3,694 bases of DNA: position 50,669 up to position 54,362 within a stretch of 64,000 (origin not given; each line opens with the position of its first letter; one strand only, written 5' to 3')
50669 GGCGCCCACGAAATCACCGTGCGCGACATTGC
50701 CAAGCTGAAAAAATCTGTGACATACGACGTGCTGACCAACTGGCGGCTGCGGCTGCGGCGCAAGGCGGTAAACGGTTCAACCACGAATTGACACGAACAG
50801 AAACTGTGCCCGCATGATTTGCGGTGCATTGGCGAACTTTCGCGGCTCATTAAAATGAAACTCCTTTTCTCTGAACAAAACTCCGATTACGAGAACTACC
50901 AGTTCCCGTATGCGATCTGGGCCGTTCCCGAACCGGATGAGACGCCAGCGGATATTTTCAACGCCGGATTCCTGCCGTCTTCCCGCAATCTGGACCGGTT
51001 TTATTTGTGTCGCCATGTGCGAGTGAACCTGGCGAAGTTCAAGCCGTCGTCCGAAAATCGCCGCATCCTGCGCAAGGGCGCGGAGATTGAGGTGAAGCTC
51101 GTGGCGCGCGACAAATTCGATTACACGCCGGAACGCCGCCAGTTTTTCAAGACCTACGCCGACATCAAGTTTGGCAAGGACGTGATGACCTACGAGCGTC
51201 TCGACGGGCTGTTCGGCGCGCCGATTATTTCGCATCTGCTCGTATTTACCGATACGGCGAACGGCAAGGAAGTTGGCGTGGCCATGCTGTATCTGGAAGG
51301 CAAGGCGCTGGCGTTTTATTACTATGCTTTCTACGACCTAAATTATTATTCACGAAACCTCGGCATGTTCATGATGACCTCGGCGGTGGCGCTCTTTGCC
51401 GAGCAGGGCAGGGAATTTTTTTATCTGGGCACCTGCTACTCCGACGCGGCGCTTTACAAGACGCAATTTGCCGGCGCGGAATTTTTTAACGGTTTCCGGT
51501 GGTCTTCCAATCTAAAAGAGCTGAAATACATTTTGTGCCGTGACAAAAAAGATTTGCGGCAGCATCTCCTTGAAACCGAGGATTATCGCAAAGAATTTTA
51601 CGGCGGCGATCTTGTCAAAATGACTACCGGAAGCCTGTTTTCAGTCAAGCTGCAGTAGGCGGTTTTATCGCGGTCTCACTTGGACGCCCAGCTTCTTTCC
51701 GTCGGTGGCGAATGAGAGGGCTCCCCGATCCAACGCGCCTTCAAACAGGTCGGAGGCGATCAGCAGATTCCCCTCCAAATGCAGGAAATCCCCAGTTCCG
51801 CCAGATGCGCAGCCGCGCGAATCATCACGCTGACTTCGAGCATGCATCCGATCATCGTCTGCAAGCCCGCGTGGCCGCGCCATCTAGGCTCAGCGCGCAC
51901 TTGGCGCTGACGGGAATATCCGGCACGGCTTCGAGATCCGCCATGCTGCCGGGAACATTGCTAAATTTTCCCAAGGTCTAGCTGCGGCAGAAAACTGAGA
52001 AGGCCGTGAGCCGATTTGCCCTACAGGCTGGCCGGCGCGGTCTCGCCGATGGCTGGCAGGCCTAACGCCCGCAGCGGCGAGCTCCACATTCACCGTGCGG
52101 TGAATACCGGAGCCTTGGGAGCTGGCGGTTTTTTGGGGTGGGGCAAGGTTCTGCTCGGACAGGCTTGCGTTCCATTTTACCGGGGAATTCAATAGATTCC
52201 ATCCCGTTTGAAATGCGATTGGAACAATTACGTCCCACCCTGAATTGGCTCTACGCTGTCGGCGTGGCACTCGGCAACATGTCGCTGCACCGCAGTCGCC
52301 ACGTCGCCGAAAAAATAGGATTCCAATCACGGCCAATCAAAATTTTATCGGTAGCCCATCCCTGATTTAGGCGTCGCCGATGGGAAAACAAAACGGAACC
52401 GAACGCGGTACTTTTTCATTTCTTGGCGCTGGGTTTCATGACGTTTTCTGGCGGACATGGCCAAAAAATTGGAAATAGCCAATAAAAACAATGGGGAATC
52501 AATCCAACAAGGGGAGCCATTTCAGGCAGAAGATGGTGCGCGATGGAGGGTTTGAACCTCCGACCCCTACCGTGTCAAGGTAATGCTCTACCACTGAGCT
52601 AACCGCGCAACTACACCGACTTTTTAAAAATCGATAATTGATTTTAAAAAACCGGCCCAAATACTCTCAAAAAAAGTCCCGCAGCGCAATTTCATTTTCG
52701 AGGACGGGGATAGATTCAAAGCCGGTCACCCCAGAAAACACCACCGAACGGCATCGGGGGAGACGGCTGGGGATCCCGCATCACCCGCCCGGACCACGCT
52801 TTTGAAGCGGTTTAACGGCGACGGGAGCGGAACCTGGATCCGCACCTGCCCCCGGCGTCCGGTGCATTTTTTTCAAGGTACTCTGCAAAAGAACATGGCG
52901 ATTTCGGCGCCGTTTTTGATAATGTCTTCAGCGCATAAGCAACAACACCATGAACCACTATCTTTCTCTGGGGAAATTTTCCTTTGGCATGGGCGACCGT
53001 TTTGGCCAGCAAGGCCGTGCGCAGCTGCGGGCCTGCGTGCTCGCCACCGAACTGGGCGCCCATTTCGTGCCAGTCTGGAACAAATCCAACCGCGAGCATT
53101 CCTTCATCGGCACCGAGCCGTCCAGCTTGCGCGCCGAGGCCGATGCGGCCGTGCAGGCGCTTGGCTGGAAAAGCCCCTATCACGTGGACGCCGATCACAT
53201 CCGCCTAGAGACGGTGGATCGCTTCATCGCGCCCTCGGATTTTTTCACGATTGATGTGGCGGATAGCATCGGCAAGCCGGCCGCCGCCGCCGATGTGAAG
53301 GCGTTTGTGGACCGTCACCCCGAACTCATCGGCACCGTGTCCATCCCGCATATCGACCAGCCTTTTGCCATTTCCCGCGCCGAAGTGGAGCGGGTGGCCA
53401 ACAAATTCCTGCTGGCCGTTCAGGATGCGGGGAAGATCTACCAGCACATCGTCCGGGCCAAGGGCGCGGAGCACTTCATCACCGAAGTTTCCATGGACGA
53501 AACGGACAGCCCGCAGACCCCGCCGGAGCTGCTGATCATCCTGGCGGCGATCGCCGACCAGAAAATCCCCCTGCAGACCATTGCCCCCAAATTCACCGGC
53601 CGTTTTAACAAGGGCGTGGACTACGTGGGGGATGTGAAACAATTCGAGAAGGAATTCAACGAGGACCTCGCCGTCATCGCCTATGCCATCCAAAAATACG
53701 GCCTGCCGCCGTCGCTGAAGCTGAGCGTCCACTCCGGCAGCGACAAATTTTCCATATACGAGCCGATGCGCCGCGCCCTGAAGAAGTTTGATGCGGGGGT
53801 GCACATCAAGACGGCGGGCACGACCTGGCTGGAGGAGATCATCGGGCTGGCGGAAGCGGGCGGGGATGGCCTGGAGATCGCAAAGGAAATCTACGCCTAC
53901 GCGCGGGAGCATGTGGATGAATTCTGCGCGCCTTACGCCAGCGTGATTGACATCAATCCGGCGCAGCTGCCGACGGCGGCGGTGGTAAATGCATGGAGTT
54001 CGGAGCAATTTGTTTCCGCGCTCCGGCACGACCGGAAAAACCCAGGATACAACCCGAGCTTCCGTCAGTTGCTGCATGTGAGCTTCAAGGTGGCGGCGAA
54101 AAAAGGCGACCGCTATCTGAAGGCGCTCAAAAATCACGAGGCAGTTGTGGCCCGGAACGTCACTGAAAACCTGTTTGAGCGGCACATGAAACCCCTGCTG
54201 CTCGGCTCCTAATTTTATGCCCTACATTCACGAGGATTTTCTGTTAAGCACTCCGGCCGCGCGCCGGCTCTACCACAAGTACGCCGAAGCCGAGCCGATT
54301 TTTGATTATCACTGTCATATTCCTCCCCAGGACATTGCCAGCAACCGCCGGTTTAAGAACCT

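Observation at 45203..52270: Candidate undescribed peptide / cell-wall-amino-acid system: PurD-like ATP-grasp + racemase + tRNA-dependent transferase, facing a gamma-glutamyl hydrolase and a MurQ-like gene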

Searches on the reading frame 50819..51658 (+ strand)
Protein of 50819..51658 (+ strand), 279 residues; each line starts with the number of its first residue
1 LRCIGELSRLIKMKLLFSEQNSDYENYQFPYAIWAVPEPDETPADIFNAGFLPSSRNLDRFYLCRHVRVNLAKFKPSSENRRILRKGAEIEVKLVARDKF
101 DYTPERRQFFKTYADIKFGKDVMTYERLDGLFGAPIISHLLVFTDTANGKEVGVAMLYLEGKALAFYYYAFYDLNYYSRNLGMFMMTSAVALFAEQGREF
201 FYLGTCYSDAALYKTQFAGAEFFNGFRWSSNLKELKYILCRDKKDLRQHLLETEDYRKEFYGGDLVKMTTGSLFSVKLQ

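Call 4: search_protein_families(library=pfam, proteins=[window:50819-51658:+], max_evalue=0.01)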
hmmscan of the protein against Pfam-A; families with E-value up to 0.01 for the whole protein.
window:50819-51658:+ (279 aa): 1 family
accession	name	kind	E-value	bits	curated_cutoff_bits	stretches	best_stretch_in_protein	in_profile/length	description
PF04377.21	ATE_C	-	3.6e-05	24.8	25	1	148-222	45-120/122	Arginine-tRNA-protein transferase, C terminus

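Call 5: search_protein_families(library=ncbifam, proteins=[window:50819-51658:+], max_evalue=0.01)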
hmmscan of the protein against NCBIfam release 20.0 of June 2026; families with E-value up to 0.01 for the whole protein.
window:50819-51658:+ (279 aa): 7 families
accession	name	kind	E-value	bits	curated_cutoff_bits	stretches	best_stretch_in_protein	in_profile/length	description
NF002346.0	PRK01305.2-3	equivalog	6.6e-14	51.9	170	1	64-229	78-243/247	arginyltransferase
NF002343.0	PRK01305.1-4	equivalog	2.1e-12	46.8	267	1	64-230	70-243/256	arginyltransferase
NF002342.0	PRK01305.1-3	equivalog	8.8e-12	45.1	205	1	63-229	70-236/239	arginyltransferase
NF002341.0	PRK01305.1-1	equivalog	4.5e-11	42.9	252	1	63-231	72-240/247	arginyltransferase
NF002344.0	PRK01305.2-1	equivalog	4.5e-08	33.1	252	1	64-225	62-226/241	arginyltransferase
NF002345.0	PRK01305.2-2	equivalog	3e-07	30.7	246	1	63-228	65-228/230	arginyltransferase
NF002347.0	PRK01305.2-4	equivalog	1.7e-06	28.1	358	1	63-209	66-209/236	arginyltransferase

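Call 16: search_solved_structures(query=window:50855-51658:+, max_evalue=1, show_alignments=2)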
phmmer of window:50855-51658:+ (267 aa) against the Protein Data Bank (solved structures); distinct sequences matched with E-value up to 1: 2.
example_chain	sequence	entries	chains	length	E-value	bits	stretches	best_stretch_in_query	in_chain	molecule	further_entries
7wg1_A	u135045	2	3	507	0.018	17.8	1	136-207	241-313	Arginyltransferase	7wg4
7wfx_A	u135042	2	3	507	0.018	17.8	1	136-207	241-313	Arginyltransferase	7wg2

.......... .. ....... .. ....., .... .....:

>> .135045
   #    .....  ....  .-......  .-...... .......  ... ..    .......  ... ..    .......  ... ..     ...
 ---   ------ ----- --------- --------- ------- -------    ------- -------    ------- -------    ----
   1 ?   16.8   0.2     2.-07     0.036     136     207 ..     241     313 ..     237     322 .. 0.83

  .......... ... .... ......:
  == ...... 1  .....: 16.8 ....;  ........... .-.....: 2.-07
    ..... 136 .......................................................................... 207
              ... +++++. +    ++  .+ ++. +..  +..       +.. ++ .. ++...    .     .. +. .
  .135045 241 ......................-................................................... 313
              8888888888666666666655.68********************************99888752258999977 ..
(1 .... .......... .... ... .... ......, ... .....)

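Call 18: find_homologous_proteins(query=window:50855-51658:+)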
Query window:50855-51658:+ (267 aa): 2818 proteins with E <= 0.001 among 3816 candidates; the best 120 are listed.
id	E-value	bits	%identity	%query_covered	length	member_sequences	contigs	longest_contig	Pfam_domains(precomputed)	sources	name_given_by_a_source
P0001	1.3e-176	603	99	100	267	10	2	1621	-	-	-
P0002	9.1e-169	578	95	100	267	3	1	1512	-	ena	-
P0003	1.8e-152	524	87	100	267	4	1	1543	-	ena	-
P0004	9.4e-152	522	86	100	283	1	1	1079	-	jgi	jgi:arginyl-tRNA--protein-N-Asp/Glu arginylyltransferase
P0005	1.0e-151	522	87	100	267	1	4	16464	-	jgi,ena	jgi:arginyl-tRNA--protein-N-Asp/Glu arginylyltransferase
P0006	1.0e-151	522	86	100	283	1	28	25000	-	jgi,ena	-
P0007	1.6e-151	521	86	100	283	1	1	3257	-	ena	-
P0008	1.8e-151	521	85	100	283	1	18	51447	-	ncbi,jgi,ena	-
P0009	2.4e-151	521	86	100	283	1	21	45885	-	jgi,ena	jgi:arginyl-tRNA--protein-N-Asp/Glu arginylyltransferase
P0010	3.1e-151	520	86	100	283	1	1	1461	-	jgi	jgi:arginyl-tRNA--protein-N-Asp/Glu arginylyltransferase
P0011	3.9e-151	520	86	100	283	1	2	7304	-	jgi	jgi:arginyl-tRNA--protein-N-Asp/Glu arginylyltransferase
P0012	4.0e-151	520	85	100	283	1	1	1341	-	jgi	-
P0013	7.4e-151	519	85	100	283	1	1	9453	-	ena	-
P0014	7.8e-151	519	85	100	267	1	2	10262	-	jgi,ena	jgi:arginyl-tRNA--protein-N-Asp/Glu arginylyltransferase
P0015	1.5e-149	515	84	100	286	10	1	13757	-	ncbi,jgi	jgi:arginyl-tRNA--protein-N-Asp/Glu arginylyltransferase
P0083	9.7e-143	492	85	96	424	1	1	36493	PF00842.28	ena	-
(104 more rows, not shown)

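Call 69: find_encoding_contigs(protein=P0083, flank=6000, max_places=2)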
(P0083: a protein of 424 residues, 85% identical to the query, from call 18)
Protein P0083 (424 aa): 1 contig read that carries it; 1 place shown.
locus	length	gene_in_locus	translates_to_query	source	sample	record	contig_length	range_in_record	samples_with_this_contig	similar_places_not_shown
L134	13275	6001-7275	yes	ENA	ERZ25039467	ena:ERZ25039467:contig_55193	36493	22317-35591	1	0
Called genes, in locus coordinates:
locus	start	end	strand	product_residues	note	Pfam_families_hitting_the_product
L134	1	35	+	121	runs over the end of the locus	-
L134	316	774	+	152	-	-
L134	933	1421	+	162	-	-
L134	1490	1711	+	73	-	-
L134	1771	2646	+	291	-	PF13369:Transglut_core2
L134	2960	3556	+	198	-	-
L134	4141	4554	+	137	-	PF01071:GARS_A (weak)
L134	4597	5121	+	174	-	-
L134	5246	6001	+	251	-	PF01168:Ala_racemase_N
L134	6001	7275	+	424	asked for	PF00842:Ala_racemase_C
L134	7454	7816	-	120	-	PF00072:Response_reg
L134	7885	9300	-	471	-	PF01207:Dus, PF00881:Nitroreductase, PF14512:TM1586_NiRdase (faint)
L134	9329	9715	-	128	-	PF01207:Dus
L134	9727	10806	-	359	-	-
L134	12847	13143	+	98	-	-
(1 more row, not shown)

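Call 88: search_protein_families(library=padloc, proteins=[window:50855-51658:+], max_evalue=0.001)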
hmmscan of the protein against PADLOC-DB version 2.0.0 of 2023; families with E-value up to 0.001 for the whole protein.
window:50855-51658:+ (267 aa): 0 families

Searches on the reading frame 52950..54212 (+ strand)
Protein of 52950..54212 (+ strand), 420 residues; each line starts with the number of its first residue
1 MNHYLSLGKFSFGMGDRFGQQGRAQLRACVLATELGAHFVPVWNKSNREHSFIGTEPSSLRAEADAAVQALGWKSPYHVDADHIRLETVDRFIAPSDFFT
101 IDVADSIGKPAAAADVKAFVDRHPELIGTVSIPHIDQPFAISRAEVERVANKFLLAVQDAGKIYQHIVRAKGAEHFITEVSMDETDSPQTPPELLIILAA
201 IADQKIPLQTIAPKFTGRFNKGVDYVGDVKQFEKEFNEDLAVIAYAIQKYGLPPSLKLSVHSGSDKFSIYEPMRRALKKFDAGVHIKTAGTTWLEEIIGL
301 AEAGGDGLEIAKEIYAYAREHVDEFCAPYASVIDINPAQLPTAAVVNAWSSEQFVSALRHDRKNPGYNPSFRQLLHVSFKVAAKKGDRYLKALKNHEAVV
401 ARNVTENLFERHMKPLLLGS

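Call 4: search_protein_families(library=pfam, proteins=[window:52950-54212:+], max_evalue=0.01)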
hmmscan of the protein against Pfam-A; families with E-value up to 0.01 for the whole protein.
window:52950-54212:+ (420 aa): 1 family
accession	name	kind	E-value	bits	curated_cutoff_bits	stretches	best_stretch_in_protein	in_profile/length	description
PF16257.11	UxaE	-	1.5e-53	182.6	27.1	1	9-414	80-473/475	tagaturonate epimerase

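Call 5: search_protein_families(library=ncbifam, proteins=[window:52950-54212:+], max_evalue=0.01)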
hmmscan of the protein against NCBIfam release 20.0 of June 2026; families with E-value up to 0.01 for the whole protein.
window:52950-54212:+ (420 aa): 0 families
